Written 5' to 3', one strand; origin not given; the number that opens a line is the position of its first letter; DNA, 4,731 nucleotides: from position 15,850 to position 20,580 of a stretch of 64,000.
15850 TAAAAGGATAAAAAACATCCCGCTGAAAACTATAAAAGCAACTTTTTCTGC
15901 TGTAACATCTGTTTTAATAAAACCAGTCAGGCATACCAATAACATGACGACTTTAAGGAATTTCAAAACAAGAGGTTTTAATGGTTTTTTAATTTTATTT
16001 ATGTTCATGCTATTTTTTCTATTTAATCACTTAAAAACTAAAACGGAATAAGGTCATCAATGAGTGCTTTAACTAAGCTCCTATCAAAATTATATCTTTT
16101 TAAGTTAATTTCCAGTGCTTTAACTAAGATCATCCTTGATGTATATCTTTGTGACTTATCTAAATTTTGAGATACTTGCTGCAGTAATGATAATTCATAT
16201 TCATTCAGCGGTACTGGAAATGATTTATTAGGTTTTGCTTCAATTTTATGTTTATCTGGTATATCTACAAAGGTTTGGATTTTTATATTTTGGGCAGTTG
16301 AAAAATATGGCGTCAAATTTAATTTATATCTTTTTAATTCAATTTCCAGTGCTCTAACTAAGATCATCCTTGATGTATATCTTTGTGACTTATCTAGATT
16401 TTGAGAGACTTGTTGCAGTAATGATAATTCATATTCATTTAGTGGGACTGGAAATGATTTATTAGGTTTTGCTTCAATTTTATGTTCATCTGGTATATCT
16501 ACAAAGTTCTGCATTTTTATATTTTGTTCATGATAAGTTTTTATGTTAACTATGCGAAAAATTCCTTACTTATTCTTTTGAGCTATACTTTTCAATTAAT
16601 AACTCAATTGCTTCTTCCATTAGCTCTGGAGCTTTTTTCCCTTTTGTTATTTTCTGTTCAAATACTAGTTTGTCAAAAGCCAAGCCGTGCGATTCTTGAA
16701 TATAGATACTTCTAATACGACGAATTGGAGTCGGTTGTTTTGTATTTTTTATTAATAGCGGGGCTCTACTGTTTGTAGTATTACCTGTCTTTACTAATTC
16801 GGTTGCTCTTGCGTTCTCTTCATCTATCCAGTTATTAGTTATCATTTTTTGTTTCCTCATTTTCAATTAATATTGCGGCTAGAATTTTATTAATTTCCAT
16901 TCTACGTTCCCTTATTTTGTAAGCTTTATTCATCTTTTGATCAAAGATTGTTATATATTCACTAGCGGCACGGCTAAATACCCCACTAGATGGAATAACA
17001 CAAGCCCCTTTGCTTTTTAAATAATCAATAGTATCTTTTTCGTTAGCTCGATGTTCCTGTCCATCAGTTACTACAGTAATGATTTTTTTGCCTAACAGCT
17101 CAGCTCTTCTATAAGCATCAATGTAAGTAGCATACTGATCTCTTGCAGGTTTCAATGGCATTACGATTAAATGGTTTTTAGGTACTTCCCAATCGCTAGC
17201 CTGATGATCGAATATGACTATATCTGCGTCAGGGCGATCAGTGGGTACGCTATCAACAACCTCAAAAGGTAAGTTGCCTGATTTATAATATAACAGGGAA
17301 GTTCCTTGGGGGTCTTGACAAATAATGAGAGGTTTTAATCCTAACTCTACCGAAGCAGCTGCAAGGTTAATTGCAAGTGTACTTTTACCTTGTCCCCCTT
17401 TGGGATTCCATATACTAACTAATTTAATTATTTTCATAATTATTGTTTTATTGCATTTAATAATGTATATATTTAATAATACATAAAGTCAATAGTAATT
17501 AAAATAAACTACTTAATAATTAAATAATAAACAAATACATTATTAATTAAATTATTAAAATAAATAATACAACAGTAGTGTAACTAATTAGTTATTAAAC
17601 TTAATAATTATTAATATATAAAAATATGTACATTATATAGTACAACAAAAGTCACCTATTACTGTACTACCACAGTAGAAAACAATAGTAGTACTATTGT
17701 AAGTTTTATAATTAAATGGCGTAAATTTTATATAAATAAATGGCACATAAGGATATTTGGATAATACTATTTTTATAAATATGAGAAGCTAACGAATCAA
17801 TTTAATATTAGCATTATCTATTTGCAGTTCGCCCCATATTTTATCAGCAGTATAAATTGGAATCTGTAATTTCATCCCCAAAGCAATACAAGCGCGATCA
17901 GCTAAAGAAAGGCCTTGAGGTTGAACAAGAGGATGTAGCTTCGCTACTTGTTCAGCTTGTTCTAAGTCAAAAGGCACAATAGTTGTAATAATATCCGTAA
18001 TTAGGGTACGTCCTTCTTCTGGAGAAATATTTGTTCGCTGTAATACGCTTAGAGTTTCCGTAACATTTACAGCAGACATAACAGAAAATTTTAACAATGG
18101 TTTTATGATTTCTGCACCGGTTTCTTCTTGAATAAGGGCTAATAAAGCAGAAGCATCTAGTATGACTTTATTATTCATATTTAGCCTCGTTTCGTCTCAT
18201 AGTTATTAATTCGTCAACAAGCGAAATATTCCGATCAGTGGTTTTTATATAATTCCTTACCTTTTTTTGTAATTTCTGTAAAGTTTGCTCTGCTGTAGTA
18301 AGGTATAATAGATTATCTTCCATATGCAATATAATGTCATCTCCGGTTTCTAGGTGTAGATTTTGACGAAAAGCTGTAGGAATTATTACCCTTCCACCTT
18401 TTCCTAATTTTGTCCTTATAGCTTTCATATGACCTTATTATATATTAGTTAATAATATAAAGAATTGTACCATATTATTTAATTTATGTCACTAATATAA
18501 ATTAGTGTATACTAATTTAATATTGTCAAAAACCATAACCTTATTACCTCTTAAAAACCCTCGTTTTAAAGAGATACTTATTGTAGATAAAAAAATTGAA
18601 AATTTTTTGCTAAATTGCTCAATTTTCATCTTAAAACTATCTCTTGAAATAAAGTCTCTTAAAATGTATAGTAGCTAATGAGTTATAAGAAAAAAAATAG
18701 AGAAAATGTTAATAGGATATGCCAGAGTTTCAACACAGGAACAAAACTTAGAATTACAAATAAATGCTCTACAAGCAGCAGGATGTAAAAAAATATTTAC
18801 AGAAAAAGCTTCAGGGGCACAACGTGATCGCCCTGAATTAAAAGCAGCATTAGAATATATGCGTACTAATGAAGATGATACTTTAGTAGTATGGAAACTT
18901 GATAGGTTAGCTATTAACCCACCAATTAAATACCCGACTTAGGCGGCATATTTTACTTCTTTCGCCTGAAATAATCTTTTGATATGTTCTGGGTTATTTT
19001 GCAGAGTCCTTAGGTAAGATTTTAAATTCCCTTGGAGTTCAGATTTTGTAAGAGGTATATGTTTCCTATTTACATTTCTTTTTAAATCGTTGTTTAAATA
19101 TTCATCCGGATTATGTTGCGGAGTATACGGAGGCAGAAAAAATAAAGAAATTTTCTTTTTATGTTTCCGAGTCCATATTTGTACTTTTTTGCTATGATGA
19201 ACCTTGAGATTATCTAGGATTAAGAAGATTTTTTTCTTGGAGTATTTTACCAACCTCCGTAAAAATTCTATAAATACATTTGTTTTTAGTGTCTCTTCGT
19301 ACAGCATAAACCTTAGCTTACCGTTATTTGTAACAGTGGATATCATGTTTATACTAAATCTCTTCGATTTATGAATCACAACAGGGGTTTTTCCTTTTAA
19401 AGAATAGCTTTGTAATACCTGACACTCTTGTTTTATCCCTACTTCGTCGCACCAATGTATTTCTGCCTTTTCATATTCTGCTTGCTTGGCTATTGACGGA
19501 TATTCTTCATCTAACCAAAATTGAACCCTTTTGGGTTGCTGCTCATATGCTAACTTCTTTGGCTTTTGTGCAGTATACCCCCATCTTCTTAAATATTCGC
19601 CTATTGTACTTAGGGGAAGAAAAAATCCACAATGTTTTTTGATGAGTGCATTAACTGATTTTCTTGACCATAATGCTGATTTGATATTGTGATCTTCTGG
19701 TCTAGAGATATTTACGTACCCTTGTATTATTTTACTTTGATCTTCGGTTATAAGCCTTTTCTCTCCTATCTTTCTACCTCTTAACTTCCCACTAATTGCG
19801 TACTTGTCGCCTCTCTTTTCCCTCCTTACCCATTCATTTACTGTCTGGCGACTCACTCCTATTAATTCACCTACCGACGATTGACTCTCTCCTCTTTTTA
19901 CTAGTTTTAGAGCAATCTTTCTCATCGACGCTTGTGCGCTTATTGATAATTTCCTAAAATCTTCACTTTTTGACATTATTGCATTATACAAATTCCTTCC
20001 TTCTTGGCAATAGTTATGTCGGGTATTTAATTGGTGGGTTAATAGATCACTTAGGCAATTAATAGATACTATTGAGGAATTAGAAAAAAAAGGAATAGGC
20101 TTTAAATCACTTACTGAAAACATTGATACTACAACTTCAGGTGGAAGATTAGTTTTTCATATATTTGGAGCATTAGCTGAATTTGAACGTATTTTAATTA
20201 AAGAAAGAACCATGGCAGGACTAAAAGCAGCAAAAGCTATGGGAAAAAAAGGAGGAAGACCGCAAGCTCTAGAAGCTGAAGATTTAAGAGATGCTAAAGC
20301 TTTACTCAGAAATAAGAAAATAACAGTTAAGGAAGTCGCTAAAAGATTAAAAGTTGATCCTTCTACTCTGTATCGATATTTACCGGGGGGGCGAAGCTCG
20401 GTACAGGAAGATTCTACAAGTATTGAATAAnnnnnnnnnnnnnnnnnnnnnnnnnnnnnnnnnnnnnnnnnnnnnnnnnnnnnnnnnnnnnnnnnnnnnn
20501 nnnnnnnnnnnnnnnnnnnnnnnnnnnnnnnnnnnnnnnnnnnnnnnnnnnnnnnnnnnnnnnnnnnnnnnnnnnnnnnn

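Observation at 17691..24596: Tn552/Tn5053-like transposon with 48-bp TG...CA inverted repeats and 6-bp TACTAT target duplication, carrying vapBC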

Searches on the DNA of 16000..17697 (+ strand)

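Call 13: search_dna_similar(query=window:16000-17697:+, collection=plasmids, mode=distant, max_rows=15)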
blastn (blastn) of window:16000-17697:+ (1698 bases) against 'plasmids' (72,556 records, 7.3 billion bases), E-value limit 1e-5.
Records with a match: 18; places in all: 22; records where one place covers at least 80% of the query: 2.
Best place of each record, by identity: >=99% 1; 95-99% 1; 80-90% 2; 60-80% 14.
By first word of the organism name: Vibrio 13; Candidatus 4; Aliivibrio 1.
By predicted mobility (MOB-suite, as given by PLSDB): mobilizable 9; conjugative 5; non-mobilizable 4.
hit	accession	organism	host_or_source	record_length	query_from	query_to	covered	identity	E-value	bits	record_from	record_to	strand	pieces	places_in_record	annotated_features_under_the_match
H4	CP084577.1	Candidatus Megaira endosymbiont of Mesostigma viride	Mesostigma viride,algae ...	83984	1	1697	100%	97.6%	0e+0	2874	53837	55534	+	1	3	ParA family protein | hypothetical protein (x2)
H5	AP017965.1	Candidatus Megaera polyxenophila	-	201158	13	1648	96%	99.8%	0e+0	2938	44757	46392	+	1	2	chromosome partitioning protein ParA | hypothetical protein (x2)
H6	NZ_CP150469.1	Vibrio harveyi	-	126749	905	1415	30%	70.7%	7e-56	227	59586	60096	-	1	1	ParA family protein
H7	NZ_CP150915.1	Vibrio parahaemolyticus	Penaeus vannamei,cell culture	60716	905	1415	30%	70.7%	7e-56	227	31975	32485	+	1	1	ParA family protein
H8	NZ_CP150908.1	Vibrio parahaemolyticus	-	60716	905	1415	30%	70.7%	7e-56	227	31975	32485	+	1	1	ParA family protein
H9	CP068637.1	Vibrio parahaemolyticus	Penaeus vannamei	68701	902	1426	31%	68.5%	9e-42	179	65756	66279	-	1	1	ParA family protein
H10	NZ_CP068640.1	Vibrio parahaemolyticus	Penaeus vannamei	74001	902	1426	31%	68.5%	9e-42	179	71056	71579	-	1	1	ParA family protein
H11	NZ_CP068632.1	Vibrio parahaemolyticus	Penaeus vannamei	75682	902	1426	31%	68.5%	9e-42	179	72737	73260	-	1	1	ParA family protein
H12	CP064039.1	Vibrio parahaemolyticus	seawater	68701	902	1426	31%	68.5%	9e-42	179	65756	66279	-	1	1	ParA family protein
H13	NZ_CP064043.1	Vibrio parahaemolyticus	seawater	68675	902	1426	31%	68.5%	9e-42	179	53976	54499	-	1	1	ParA family protein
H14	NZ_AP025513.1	Vibrio tasmaniensis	-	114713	906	1411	30%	70.9%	1e-53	220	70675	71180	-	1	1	ParA family protein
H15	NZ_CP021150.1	Vibrio campbellii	Penaeus vannamei,Single cell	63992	902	1426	31%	67.6%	3e-35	158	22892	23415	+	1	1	ParA family protein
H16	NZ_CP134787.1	Vibrio vulnificus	Anguilla bicolor,cell culture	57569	905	1415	30%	69.3%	4e-46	195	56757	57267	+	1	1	ParA family protein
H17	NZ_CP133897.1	Vibrio parahaemolyticus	Penaeus vannamei,Diseased shrimp,Shrimp ...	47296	902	1415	30%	68.4%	1e-40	177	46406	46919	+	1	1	ParA family protein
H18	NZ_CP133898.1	Vibrio parahaemolyticus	Penaeus vannamei,Diseased shrimp,Shrimp ...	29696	902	1415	30%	68.4%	1e-40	177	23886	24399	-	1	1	ParA family protein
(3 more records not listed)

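Call 14: get_annotated_region(hit=H4, flank=5000)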
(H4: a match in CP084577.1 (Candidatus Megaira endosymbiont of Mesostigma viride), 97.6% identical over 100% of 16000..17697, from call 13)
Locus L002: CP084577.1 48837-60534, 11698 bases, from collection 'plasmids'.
description: MAG: Candidatus Megaira endosymbiont of Mesostigma viride isolate MegNEIS296 plasmid pMegNEIS296, complete sequence
organism: Candidatus Megaira endosymbiont of Mesostigma viride (NCBI taxid 2866314)
taxonomy: Bacteria; Pseudomonadota; Alphaproteobacteria; Rickettsiales; Rickettsiaceae; Candidatus Megaera; Candidatus Megaira endosymbiont of Mesostigma viride
host: -; source: Mesostigma viride,algae metagenome,metagenomic assembly,algae; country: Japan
typing (MOB-suite, as given by PLSDB): non-mobilizable
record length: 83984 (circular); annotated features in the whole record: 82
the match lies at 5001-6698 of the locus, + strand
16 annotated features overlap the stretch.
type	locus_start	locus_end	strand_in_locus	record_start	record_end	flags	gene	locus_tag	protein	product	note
CDS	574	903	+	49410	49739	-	-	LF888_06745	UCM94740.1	hypothetical protein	-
CDS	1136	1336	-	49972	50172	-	-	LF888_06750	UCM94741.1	helix-turn-helix domain-containing protein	-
CDS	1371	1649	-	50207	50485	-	-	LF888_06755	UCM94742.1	hypothetical protein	-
CDS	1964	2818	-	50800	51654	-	-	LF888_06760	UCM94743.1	hypothetical protein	-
CDS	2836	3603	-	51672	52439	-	-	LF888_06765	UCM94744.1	hypothetical protein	-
CDS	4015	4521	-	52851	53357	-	-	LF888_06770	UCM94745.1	hypothetical protein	-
CDS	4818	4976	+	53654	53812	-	-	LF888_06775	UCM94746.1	hypothetical protein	-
CDS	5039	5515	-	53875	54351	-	-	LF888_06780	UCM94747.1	hypothetical protein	-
CDS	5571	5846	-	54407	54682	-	-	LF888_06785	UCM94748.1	hypothetical protein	-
CDS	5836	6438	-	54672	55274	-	-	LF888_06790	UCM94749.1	ParA family protein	-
CDS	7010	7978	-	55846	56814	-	-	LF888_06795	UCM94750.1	toll/interleukin-1 receptor domain-containing protein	-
CDS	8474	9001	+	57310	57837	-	-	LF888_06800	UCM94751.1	site-specific integrase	-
CDS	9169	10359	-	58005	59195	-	-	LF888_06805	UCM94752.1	hypothetical protein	-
CDS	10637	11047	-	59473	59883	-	-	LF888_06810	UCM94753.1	type II toxin-antitoxin system VapC family toxin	-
CDS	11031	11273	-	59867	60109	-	-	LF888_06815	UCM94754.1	AbrB/MazE/SpoVT family DNA-binding domain-containing protein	-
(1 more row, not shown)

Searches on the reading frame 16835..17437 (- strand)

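Call 64: search_protein_families(library=pfam, proteins=[window:16835-17437:-], max_evalue=0.0001)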
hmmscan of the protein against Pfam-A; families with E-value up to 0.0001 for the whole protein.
window:16835-17437:- (200 aa): 2 families
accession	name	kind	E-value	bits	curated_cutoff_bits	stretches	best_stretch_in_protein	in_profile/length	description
PF13614.12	AAA_31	-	1.5e-08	35.2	27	1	5-47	2-44/177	AAA domain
PF01656.29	CbiA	-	2.9e-07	30.9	25.4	1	8-112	2-68/125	CobQ/CobB/MinD/ParA nucleotide binding domain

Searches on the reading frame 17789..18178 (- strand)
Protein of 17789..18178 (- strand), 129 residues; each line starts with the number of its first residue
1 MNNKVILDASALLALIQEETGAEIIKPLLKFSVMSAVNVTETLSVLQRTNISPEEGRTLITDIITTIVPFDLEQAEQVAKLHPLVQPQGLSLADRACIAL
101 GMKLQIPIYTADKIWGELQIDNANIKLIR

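Call 6: search_protein_families(library=pfam, proteins=[window:17789-18178:-], max_evalue=0.01)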
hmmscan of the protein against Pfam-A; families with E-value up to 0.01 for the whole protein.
window:17789-18178:- (129 aa): 1 family
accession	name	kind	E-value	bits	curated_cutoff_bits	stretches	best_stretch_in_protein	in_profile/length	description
PF01850.27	PIN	-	1.5e-10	42.1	23.6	1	5-115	1-114/120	PIN domain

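Call 68: search_protein_families(library=ncbifam, proteins=[window:17789-18178:-], max_evalue=0.001)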
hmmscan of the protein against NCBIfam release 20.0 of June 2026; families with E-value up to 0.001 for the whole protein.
window:17789-18178:- (129 aa): 0 families

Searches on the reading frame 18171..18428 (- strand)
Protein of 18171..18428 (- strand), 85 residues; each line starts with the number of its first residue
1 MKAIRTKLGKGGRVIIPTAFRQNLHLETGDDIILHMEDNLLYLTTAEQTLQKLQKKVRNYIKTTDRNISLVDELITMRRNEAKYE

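Call 6: search_protein_families(library=pfam, proteins=[window:18171-18428:-], max_evalue=0.01)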
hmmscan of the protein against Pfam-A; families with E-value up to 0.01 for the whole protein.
window:18171-18428:- (85 aa): 2 families
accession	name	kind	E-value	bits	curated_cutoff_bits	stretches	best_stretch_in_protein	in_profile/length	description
PF04014.23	MazE_antitoxin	-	2.4e-05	24.6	24.7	1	6-44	2-41/48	Antidote-toxin recognition MazE, bacterial antitoxin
PF14536.11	DUF4441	-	0.0022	18.6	24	1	16-77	7-63/116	Domain of unknown function (DUF4441)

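Call 68: search_protein_families(library=ncbifam, proteins=[window:18171-18428:-], max_evalue=0.001)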
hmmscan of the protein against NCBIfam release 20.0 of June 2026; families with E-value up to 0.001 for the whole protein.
window:18171-18428:- (85 aa): 2 families
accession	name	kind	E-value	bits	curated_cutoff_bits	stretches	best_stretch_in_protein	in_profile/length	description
TIGR01439.1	lp_hng_hel_AbrB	domain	9e-06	25.3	28.3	1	5-43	1-40/44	transcriptional regulator, AbrB family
TIGR02609.1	doc_partner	hypoth_equivalog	0.00025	21.3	55.9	1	14-62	12-59/74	putative addiction module antidote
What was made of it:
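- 18171..18428 (-): vapB, an AbrB/MazE-type antitoxin of 85 aa. Call 6 (PF04014) and call 68 (TIGR01439).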

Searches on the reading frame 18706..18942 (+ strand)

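Call 6: search_protein_families(library=pfam, proteins=[window:18706-18942:+], max_evalue=0.01)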
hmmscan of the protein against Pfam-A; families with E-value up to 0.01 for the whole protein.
window:18706-18942:+ (78 aa): 1 family
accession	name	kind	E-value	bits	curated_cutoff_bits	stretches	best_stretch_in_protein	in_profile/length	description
PF00239.26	Resolvase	-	5.9e-22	78.8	23.3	1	3-69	2-76/145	Resolvase, N terminal domain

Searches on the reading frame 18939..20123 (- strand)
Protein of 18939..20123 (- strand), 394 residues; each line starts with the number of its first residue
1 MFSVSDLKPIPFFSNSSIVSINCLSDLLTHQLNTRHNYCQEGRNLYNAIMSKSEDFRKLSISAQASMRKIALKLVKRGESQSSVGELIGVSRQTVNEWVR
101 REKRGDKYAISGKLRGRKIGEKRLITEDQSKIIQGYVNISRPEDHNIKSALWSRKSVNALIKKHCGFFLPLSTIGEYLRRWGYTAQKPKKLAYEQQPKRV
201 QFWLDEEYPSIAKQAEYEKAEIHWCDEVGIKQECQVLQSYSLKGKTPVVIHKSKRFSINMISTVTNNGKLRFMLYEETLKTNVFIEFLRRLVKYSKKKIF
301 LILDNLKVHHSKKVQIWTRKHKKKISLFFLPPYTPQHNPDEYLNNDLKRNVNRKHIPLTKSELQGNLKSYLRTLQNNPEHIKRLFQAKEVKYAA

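Call 6: search_protein_families(library=pfam, proteins=[window:18939-20123:-], max_evalue=0.01)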
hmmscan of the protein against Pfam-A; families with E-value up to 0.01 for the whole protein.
window:18939-20123:- (394 aa): 7 families
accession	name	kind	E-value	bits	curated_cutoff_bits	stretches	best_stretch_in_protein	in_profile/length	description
PF13358.12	DDE_3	-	1.3e-35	122.8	28.6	1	222-363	2-145/146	DDE superfamily endonuclease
PF13592.12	HTH_33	-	5.1e-13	48.8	25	1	151-206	4-59/60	Winged helix-turn helix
PF13384.12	HTH_23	-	1.5e-06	28.3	24.6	1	64-105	3-45/50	Homeodomain-like domain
PF13518.12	HTH_28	-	1.5e-05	25.4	25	1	68-104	2-38/52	Helix-turn-helix domain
PF07037.17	YfeC-like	-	0.00028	21.6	22.9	1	84-130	6-47/122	Transcription regulator YfeC-like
PF03184.25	DDE_1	-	0.00044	20.3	22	1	280-336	54-113/177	DDE superfamily endonuclease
PF13551.12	HTH_29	-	0.0075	16.8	28.1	0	68-105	1-40/64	Winged helix-turn helix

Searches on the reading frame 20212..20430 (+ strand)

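Call 6: search_protein_families(library=pfam, proteins=[window:20212-20430:+], max_evalue=0.01)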
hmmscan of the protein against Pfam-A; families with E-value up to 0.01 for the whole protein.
window:20212-20430:+ (72 aa): 20 families
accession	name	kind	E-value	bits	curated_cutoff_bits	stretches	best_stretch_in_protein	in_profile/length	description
PF02796.21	HTH_7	-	2.5e-10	40.7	23.8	1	15-59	1-44/45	Helix-turn-helix domain of resolvase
PF13565.12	HTH_32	-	6.2e-05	23.9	33.7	1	12-57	21-73/73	Homeodomain-like domain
PF12728.13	HTH_17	-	8.7e-05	23.1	27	1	38-57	3-22/51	Helix-turn-helix domain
PF13384.12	HTH_23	-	0.00019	21.6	24.6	1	30-57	10-38/50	Homeodomain-like domain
PF01381.28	HTH_3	-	0.00029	21.3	23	1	29-57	2-30/55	Helix-turn-helix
PF13412.12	HTH_24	-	0.00055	19.9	21.9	1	30-57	11-38/48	Winged helix-turn-helix DNA-binding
PF13936.12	HTH_38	-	0.00057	20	27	1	30-55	14-39/44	Helix-turn-helix domain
PF13551.12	HTH_29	-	0.00081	19.9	28.1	0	31-57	5-33/64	Winged helix-turn helix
PF13560.12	HTH_31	-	0.00087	20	27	1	34-64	12-42/64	Helix-turn-helix domain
PF01978.25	TrmB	-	0.0012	19.1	25.6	1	29-57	15-43/68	Sugar-specific transcriptional regulator TrmB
PF12844.13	HTH_19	-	0.0015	18.9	30.2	1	29-57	5-33/64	Helix-turn-helix domain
PF00440.29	TetR_N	-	0.0018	18.4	24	1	37-56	17-36/47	Bacterial regulatory proteins, tetR family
PF13309.12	HTH_22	-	0.0019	18.6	29.6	1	36-57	41-62/63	HTH domain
PF00376.29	MerR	-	0.0023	18.2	28.2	1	38-56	1-19/38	MerR family regulatory protein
PF08279.18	HTH_11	-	0.0031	17.8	25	1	30-57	8-36/55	HTH domain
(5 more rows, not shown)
